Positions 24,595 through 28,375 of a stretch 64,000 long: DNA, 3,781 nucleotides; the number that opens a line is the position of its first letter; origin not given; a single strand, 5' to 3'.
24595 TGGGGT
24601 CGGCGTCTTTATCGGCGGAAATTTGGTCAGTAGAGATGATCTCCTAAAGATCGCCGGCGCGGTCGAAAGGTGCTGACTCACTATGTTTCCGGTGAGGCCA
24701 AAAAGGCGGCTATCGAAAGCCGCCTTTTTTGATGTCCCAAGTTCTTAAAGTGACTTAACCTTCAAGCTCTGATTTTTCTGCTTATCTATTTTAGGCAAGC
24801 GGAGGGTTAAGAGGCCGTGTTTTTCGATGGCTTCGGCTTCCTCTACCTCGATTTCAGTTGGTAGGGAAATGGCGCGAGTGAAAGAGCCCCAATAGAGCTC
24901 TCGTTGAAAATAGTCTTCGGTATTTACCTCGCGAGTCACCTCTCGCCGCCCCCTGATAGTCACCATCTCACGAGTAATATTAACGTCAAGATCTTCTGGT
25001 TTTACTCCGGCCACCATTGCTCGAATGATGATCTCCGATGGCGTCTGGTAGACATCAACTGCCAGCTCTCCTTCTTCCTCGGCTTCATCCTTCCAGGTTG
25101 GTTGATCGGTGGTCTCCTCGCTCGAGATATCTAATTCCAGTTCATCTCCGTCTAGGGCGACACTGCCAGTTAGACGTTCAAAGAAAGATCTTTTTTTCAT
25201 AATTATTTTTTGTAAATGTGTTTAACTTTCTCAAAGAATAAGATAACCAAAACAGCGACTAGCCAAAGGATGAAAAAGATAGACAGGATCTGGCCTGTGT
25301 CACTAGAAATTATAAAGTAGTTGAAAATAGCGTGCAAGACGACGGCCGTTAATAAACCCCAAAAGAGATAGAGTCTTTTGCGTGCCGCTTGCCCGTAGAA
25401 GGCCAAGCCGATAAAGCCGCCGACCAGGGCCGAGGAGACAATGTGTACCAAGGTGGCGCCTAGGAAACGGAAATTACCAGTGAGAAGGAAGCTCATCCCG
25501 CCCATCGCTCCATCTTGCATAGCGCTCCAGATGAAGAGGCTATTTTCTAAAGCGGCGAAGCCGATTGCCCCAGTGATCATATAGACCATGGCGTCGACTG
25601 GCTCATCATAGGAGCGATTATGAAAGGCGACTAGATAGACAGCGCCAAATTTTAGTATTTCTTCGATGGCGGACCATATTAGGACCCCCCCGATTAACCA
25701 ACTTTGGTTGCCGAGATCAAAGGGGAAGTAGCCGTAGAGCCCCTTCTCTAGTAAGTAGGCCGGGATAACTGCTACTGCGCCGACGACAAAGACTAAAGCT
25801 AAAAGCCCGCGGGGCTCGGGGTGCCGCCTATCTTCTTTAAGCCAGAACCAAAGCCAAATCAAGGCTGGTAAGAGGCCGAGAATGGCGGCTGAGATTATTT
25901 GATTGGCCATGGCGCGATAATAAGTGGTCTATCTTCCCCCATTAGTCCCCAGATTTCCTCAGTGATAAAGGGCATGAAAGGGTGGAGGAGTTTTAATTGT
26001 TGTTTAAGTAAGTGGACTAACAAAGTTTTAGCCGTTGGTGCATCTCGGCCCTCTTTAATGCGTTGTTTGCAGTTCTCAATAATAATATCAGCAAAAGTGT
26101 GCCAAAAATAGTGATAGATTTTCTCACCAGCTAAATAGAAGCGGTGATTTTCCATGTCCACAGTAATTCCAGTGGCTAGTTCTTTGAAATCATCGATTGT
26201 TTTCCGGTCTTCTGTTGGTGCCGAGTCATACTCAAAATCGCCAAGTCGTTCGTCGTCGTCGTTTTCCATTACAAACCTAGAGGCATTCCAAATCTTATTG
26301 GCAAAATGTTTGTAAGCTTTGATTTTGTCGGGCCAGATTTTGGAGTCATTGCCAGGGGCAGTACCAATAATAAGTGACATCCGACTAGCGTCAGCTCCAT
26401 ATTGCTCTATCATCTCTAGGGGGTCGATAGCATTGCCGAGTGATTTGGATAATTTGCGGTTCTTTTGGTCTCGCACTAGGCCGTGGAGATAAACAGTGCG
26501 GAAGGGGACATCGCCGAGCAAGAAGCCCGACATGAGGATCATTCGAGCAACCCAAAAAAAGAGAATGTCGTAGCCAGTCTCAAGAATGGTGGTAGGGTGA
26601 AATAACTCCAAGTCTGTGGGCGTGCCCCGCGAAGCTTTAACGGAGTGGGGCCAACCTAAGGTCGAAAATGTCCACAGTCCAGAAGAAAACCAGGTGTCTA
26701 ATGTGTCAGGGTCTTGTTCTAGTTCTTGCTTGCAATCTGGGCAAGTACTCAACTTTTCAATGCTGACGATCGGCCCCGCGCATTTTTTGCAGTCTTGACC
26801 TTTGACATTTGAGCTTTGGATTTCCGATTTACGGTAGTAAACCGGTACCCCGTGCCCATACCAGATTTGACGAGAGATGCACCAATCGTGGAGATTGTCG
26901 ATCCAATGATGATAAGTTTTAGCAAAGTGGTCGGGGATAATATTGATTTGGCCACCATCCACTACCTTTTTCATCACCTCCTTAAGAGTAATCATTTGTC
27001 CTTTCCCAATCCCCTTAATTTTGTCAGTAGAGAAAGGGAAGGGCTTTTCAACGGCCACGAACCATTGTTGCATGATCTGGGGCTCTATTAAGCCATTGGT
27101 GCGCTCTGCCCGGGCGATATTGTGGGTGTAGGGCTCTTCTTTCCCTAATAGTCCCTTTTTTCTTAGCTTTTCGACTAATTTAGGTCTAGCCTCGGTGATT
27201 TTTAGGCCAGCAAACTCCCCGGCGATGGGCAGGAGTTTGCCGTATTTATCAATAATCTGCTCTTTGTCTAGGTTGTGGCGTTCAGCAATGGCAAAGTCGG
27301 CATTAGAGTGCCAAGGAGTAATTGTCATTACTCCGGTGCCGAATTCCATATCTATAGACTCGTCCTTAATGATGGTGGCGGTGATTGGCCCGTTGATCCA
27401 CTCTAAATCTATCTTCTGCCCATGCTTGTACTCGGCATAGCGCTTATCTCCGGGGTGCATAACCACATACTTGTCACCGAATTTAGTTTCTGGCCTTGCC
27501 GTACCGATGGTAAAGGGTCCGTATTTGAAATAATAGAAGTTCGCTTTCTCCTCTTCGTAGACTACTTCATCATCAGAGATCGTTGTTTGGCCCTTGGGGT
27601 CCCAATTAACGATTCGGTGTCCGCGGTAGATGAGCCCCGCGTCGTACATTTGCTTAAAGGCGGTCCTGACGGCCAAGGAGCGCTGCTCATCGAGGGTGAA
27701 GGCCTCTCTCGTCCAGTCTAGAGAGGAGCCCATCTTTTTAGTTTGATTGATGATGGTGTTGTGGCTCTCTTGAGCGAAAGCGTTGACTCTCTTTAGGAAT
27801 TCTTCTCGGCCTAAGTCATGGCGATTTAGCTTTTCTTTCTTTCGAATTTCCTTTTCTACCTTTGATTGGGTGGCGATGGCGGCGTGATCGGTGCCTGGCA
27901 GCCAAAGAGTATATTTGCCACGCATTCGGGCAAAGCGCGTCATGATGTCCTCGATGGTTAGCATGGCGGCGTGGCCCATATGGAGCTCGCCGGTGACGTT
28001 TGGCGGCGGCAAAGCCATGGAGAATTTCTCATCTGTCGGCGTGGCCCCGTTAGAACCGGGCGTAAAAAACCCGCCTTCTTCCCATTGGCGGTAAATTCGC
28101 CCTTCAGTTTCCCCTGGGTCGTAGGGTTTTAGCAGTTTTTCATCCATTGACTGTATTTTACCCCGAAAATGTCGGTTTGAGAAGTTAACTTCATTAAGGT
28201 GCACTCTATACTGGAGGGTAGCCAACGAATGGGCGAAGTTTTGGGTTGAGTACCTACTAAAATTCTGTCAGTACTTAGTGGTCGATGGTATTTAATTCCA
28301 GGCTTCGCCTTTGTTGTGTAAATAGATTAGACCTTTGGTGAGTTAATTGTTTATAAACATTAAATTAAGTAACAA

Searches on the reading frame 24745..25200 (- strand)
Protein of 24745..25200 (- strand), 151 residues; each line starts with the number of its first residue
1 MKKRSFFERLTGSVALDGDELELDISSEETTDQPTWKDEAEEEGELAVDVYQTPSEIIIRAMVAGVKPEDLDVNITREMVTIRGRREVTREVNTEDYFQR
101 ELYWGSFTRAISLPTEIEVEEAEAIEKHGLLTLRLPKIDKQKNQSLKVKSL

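Call 75: search_protein_families(library=pfam, proteins=[window:24745-25200:-], max_evalue=0.001)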
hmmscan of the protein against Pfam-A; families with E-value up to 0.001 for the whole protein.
window:24745-25200:- (151 aa): 1 family
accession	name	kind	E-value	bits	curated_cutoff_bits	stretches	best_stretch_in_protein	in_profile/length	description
PF00011.27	HSP20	-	7.8e-16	58.5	20.8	1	51-144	3-95/102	Hsp20/alpha crystallin family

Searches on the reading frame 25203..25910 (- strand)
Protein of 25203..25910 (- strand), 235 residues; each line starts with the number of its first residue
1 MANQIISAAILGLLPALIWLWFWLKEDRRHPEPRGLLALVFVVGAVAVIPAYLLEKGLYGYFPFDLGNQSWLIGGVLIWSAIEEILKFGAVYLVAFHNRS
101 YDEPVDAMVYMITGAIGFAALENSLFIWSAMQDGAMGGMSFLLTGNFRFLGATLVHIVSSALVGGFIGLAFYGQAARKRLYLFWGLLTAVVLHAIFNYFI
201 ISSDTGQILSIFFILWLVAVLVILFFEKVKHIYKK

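Call 75: search_protein_families(library=pfam, proteins=[window:25203-25910:-], max_evalue=0.001)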
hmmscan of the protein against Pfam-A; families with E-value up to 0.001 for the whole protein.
window:25203-25910:- (235 aa): 1 family
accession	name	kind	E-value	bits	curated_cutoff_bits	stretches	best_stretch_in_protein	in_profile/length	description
PF13367.11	PrsW-protease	-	1.3e-29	103.6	23.5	1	32-220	1-191/196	PrsW family intramembrane metalloprotease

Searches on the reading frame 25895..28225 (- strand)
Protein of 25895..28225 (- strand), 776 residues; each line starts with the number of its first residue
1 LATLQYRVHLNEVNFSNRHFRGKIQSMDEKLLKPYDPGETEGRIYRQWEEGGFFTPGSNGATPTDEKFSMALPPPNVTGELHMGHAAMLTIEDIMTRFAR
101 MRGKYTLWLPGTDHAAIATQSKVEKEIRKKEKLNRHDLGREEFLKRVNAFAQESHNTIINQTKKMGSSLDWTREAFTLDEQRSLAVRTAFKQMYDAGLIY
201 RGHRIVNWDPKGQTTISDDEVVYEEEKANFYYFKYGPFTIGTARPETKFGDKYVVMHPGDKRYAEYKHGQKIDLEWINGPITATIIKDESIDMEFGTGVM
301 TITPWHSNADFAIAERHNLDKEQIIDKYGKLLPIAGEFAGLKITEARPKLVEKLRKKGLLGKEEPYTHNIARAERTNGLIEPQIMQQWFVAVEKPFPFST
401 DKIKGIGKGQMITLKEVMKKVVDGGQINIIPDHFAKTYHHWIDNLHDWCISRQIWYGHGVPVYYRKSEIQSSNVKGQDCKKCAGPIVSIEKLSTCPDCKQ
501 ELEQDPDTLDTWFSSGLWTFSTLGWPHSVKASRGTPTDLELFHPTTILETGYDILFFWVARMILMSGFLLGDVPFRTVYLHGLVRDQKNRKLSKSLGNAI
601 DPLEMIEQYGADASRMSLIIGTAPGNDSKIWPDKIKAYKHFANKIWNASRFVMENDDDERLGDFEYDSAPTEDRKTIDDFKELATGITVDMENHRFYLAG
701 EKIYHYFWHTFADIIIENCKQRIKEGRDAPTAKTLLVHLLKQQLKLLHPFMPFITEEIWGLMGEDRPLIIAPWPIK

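Call 9: search_protein_families(library=pfam, proteins=[window:25895-28225:-], max_evalue=0.001)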
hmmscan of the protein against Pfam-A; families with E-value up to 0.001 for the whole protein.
window:25895-28225:- (776 aa): 3 families
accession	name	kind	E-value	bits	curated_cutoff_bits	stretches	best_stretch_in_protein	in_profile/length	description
PF00133.28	tRNA-synt_1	-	1.6e-124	416.3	22.7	1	44-629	2-412/414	tRNA synthetases class I (I, L, M and V)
PF08264.19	Anticodon_1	-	6.8e-24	84.9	25.1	1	673-774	1-105/148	Anticodon-binding domain of tRNA ligase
PF09334.17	tRNA-synt_1g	-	1.9e-16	60.3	20.1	1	75-221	8-135/391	tRNA synthetases class I (M)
